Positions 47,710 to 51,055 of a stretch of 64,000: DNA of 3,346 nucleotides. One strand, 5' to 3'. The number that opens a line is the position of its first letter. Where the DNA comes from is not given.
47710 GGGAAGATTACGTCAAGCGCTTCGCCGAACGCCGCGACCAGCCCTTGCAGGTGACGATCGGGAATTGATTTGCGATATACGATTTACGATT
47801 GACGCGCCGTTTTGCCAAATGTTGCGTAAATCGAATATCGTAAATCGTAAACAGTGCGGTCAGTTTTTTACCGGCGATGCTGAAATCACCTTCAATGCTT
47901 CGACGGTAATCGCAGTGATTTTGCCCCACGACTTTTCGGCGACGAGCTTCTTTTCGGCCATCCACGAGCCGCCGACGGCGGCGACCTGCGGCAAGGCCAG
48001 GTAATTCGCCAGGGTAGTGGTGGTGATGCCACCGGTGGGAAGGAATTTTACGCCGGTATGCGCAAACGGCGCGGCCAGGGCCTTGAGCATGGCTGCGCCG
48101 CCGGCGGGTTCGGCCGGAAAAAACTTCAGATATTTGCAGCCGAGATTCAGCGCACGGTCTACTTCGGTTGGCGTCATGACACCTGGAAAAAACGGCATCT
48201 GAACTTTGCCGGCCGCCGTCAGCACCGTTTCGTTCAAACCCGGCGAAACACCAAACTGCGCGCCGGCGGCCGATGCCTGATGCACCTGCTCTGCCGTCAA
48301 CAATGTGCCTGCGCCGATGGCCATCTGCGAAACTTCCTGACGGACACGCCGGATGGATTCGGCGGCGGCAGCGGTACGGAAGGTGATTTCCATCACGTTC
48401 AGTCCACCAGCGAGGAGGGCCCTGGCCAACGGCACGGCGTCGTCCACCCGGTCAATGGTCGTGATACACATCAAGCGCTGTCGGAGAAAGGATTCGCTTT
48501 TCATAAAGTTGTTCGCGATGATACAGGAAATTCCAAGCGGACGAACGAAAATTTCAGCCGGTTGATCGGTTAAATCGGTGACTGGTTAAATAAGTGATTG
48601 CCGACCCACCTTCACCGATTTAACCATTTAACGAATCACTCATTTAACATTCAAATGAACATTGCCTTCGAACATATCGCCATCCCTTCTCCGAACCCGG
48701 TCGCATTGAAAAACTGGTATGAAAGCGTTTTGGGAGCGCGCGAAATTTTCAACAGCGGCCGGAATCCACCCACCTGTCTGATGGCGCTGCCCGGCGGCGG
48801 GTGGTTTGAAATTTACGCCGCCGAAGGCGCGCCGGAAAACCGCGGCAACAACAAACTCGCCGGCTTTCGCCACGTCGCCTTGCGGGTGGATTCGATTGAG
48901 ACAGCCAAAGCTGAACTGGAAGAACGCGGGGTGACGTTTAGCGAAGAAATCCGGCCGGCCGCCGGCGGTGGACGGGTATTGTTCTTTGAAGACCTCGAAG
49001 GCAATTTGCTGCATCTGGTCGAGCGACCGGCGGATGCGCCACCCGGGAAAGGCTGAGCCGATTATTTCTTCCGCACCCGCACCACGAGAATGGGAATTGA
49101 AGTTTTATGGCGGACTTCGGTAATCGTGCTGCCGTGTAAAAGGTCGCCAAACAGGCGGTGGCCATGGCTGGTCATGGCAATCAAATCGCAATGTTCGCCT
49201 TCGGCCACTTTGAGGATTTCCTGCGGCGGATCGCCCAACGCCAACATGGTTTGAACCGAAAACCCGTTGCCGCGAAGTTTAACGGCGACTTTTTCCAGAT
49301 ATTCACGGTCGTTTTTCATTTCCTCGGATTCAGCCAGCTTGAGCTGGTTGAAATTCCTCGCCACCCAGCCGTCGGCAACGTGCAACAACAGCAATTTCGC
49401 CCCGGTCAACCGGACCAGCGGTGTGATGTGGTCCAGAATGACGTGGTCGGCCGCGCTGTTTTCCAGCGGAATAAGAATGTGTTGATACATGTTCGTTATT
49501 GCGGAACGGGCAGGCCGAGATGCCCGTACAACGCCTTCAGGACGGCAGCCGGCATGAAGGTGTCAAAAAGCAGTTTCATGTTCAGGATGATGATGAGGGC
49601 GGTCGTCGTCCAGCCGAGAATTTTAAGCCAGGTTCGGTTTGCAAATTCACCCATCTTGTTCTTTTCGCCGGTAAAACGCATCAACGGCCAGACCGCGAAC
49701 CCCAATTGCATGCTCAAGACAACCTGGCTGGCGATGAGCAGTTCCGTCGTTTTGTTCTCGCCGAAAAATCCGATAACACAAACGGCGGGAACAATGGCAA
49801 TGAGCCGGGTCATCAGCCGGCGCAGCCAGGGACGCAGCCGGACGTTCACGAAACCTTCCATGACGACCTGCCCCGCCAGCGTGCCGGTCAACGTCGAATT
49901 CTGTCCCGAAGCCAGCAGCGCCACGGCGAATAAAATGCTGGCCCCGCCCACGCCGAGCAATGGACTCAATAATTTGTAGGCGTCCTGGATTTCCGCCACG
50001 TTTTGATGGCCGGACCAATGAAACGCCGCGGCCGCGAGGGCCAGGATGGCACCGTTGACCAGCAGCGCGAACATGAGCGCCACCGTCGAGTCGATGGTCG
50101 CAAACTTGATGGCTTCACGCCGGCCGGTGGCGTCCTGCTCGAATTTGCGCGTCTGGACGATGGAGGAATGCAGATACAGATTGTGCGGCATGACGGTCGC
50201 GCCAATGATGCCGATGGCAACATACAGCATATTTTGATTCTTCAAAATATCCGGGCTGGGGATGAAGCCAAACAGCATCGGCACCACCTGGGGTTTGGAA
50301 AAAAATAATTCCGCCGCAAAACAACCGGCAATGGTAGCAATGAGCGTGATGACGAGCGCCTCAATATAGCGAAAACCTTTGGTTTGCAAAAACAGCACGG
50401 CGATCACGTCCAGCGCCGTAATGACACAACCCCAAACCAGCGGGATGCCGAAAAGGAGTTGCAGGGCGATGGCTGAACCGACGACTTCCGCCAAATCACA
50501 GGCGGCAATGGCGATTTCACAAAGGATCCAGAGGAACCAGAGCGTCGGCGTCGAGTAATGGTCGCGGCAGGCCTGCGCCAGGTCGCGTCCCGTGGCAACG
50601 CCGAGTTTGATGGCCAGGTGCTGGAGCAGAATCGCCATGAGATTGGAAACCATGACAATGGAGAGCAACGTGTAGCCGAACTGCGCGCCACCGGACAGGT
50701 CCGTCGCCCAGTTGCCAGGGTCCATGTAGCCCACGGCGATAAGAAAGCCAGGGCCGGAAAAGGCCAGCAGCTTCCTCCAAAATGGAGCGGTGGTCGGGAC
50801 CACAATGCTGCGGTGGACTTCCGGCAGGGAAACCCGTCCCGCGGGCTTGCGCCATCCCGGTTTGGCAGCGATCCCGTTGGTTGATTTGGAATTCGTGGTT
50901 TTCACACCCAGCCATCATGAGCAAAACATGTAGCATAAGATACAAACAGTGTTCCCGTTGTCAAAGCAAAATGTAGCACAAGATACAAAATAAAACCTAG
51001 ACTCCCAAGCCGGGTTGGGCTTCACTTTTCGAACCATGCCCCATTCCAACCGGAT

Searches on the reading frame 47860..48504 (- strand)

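Call 97: search_protein_families(library=pfam, proteins=[window:47860-48504:-], max_evalue=0.00001)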
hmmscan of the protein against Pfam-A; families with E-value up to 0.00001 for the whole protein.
window:47860-48504:- (214 aa): 1 family
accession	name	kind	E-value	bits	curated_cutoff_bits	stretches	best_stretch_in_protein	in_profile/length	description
PF01081.25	Aldolase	-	3.6e-64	216.3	27.8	1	8-198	7-195/196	KDPG and KHG aldolase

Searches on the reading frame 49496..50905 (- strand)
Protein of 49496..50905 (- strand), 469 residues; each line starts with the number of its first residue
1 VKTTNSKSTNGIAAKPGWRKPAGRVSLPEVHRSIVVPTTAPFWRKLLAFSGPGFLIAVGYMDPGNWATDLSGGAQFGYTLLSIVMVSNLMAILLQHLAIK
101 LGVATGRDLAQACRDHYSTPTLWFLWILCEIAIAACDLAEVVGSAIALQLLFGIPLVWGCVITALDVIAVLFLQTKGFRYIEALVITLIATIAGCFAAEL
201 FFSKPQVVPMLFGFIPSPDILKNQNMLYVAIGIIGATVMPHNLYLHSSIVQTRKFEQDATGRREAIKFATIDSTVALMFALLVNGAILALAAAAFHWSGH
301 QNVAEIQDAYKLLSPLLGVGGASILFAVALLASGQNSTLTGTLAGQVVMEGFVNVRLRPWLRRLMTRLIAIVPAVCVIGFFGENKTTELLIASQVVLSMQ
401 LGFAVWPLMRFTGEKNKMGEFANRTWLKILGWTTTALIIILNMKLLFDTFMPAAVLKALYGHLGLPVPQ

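Call 97: search_protein_families(library=pfam, proteins=[window:49496-50905:-], max_evalue=0.00001)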
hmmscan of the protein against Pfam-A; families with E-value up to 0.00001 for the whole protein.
window:49496-50905:- (469 aa): 1 family
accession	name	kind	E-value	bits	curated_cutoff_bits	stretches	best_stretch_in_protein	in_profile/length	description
PF01566.24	Nramp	-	3.3e-133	444.6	29.8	1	66-424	1-356/357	Natural resistance-associated macrophage protein-like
